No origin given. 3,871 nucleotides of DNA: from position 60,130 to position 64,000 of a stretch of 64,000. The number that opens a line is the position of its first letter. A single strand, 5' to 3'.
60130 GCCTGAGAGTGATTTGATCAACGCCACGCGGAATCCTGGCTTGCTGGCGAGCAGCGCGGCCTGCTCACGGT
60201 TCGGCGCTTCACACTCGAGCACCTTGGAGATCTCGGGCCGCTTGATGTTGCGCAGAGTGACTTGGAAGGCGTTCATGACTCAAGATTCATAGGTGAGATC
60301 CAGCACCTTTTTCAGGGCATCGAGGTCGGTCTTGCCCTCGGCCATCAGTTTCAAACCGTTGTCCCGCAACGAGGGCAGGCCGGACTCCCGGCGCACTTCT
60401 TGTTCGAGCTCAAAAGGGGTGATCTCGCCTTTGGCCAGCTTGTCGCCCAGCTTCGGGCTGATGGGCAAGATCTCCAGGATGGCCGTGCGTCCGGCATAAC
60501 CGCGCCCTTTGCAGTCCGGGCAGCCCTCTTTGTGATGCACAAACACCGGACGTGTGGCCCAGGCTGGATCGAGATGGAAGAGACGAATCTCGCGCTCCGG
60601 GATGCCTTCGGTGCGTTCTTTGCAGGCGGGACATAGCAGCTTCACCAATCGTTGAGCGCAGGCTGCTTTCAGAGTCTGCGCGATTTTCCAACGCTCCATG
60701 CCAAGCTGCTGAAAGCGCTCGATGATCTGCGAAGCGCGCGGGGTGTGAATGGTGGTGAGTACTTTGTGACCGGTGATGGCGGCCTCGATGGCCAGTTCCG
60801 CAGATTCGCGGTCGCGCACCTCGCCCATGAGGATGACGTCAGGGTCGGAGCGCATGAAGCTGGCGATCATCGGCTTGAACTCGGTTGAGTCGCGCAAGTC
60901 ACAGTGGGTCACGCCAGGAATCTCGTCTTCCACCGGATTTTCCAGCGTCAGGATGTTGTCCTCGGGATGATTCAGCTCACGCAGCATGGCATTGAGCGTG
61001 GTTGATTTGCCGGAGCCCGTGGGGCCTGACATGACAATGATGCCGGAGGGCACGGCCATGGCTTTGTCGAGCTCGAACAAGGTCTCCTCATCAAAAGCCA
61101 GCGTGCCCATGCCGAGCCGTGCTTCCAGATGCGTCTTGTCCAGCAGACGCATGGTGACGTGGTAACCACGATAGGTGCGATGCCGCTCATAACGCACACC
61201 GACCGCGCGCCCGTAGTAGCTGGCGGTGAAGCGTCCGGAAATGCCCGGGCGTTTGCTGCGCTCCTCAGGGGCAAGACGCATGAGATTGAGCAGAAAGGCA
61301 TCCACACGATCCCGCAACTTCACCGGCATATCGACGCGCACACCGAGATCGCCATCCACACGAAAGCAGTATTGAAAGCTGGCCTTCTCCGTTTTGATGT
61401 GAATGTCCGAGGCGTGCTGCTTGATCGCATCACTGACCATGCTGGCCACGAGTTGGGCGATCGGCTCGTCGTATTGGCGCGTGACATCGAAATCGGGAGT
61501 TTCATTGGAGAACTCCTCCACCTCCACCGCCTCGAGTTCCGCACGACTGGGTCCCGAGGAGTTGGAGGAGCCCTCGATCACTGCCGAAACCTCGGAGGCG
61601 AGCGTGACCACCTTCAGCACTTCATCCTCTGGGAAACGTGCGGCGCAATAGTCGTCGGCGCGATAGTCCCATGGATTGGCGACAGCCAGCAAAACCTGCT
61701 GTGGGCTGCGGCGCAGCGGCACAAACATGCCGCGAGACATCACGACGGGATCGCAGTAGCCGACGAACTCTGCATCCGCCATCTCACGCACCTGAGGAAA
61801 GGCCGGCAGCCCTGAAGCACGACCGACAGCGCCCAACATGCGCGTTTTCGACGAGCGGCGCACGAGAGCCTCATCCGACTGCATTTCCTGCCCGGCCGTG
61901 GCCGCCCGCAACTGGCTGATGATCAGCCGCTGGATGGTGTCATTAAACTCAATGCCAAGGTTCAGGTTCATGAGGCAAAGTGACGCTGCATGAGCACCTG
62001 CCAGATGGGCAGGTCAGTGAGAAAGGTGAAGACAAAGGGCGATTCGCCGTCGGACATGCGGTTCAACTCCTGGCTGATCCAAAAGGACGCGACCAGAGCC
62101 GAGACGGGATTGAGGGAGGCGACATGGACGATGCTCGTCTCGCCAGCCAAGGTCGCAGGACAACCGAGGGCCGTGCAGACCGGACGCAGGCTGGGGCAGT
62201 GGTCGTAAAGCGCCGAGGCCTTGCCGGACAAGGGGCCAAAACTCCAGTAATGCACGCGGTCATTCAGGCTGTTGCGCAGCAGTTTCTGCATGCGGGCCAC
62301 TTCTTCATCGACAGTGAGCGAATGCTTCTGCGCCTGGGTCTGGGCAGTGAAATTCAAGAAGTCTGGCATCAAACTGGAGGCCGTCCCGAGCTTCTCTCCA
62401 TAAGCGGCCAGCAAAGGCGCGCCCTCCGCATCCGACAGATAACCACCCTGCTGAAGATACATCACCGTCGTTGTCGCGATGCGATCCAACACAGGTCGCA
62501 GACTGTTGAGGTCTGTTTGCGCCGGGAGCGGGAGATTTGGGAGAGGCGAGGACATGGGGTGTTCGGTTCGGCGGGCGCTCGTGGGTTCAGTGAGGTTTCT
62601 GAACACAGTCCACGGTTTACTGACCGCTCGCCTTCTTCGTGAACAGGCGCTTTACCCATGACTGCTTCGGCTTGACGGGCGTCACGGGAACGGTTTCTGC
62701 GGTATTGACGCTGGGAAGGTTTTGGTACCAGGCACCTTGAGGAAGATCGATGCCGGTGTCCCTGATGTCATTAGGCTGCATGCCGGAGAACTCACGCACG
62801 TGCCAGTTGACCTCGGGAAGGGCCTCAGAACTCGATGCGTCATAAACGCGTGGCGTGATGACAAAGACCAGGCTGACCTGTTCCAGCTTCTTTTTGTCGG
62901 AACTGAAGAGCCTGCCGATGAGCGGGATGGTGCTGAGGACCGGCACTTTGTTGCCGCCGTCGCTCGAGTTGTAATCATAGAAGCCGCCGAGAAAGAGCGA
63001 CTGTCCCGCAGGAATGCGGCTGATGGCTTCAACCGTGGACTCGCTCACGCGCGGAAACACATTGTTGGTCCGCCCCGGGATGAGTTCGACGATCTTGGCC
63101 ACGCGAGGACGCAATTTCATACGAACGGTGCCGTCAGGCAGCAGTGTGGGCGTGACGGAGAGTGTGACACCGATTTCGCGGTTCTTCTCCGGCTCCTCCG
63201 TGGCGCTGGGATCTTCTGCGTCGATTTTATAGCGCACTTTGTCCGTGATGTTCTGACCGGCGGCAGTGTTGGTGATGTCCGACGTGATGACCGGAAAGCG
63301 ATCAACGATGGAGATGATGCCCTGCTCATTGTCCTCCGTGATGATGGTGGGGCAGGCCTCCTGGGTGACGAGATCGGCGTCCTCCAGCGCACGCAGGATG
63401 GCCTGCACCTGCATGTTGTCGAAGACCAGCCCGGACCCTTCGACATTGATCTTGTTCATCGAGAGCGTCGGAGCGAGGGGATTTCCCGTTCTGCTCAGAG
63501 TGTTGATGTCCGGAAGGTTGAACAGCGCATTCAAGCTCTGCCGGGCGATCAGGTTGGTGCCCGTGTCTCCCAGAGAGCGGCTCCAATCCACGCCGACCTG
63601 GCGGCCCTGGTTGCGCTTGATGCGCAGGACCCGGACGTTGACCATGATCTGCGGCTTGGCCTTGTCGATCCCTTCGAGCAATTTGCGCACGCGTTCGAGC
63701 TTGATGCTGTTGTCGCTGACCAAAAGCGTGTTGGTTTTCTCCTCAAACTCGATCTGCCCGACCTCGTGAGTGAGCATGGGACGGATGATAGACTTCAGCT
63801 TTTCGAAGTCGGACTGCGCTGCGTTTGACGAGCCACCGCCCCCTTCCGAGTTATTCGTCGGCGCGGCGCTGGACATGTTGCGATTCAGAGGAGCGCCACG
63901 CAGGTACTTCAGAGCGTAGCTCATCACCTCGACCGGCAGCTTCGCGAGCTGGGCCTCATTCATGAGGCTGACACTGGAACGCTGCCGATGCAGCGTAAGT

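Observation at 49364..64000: Convergent two-operon T2SS/T4P hybrid locus with PilT, an embedded ABC transporter and several exported ORFans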

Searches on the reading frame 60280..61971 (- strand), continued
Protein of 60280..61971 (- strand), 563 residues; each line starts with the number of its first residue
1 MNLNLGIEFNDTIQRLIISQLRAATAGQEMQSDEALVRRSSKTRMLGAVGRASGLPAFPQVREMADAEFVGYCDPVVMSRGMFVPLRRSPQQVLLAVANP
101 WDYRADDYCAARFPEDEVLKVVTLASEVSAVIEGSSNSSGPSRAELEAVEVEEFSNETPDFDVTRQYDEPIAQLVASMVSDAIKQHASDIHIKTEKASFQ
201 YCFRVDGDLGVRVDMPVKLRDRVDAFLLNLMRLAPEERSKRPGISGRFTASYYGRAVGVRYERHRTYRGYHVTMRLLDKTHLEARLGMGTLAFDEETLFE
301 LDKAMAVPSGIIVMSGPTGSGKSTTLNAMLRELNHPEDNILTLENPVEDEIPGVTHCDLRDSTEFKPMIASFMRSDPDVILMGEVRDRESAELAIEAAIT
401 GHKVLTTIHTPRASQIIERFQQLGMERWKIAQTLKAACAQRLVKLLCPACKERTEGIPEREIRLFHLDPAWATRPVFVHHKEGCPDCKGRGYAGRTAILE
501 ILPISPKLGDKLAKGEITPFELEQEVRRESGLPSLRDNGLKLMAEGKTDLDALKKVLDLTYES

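Call 58: find_encoding_contigs(protein=P0121, flank=10000, max_places=3)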
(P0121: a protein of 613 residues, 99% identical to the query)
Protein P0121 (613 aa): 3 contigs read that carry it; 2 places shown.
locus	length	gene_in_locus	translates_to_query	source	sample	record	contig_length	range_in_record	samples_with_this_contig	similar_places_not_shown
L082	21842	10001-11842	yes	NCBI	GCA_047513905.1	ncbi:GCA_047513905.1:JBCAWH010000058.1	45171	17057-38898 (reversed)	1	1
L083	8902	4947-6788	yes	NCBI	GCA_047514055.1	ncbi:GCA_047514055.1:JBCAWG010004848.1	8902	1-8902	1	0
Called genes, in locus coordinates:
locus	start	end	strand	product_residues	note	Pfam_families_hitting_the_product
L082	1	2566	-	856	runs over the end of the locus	PF13442:Cytochrome_CBB3 (faint), PF07635:PSCyt1, PF07583:PSCyt2, PF07587:PSD1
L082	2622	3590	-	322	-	PF24681:Kelch_KLHDC2_KLHL20_DRC7, PF01344:Kelch_1 (faint), PF13415:Beta-prop_FBX42, PF24681:Kelch_KLHDC2_KLHL20_DRC7, PF24981:Beta-prop_ATRN-LZTR1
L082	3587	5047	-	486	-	PF07394:DUF1501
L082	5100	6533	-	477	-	PF07394:DUF1501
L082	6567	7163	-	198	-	PF05076:SUFU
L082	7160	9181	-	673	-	PF07635:PSCyt1, PF13442:Cytochrome_CBB3 (faint), PF07583:PSCyt2, PF07587:PSD1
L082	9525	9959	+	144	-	-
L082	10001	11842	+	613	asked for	-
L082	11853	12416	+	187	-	-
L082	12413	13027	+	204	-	-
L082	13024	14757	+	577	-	PF03958:Secretin_N (weak), PF00263:Secretin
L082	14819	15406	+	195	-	-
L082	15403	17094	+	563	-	PF05157:MshEN (faint), PF00437:T2SSE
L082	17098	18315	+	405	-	PF00482:T2SSF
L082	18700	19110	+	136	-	-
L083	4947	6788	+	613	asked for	-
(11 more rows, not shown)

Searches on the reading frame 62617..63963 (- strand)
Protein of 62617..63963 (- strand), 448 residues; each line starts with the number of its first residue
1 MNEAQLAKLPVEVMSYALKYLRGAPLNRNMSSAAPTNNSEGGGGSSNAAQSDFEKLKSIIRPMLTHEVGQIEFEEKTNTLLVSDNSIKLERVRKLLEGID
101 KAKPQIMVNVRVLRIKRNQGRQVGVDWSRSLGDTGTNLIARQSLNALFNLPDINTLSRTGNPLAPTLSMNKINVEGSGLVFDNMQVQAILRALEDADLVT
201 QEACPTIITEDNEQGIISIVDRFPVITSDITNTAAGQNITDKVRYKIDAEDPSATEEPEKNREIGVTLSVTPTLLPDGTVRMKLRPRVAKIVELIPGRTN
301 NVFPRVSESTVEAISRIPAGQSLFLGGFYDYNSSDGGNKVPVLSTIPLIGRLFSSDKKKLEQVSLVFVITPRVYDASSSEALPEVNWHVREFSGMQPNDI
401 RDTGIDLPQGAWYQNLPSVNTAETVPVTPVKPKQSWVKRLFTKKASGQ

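Call 5: search_protein_families(library=pfam, max_evalue=0.1, proteins=[window:62617-63963:-])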
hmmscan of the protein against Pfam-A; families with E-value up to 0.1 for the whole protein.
window:62617-63963:- (448 aa): 2 families
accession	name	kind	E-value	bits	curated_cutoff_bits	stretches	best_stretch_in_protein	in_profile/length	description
PF00263.26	Secretin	-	9e-33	113.7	27.5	1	192-374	1-168/169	Bacterial type II and III secretion system protein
PF03958.22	Secretin_N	-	1e-07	32.5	28.2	1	51-105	9-69/69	Bacterial type II/III secretion system short domain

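Call 7: search_protein_families(library=ncbifam, max_evalue=0.01, proteins=[window:62617-63963:-])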
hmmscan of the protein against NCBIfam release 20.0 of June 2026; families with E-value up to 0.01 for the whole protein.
window:62617-63963:- (448 aa): 9 families
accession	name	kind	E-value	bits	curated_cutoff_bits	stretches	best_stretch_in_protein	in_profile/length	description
TIGR02517.1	type_II_gspD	equivalog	1.6e-38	132.6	351.35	1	31-375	268-591/600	type II secretion system secretin GspD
TIGR02515.1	IV_pilus_PilQ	subfamily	3.6e-36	125.1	284.35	1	48-373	128-426/428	type IV pilus secretin PilQ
TIGR02516.1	type_III_yscC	equivalog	3.3e-33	115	238.45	2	263-373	346-460/463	type III secretion system outer membrane ring subunit SctC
TIGR02519.1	pilus_MshL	equivalog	4.3e-31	108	250.2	1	75-373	5-289/290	pilus (MSHA type) biogenesis protein MshL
NF011873.0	PRK15346.1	equivalog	3.1e-22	78.9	524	2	265-374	384-494/499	EscC/YscC/HrcC family type III secretion system outer membrane ring protein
NF010083.0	PRK13568.1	equivalog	2e-20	73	554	2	262-373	306-416/419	DNA uptake porin HofQ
NF007851.2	PRK10560.1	exception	2.6e-19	69.4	598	2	242-375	280-410/412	DNA uptake porin HofQ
NF042912.1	Amuc_1098_fam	equivalog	1.1e-18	66.7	750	2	306-378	728-800/805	Amuc_1098 family type IV pilus outer membrane protein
TIGR02520.1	pilus_B_mal_scr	equivalog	2.4e-09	36.3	287.65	1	45-128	213-297/513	PilN family type IVB pilus formation outer membrane protein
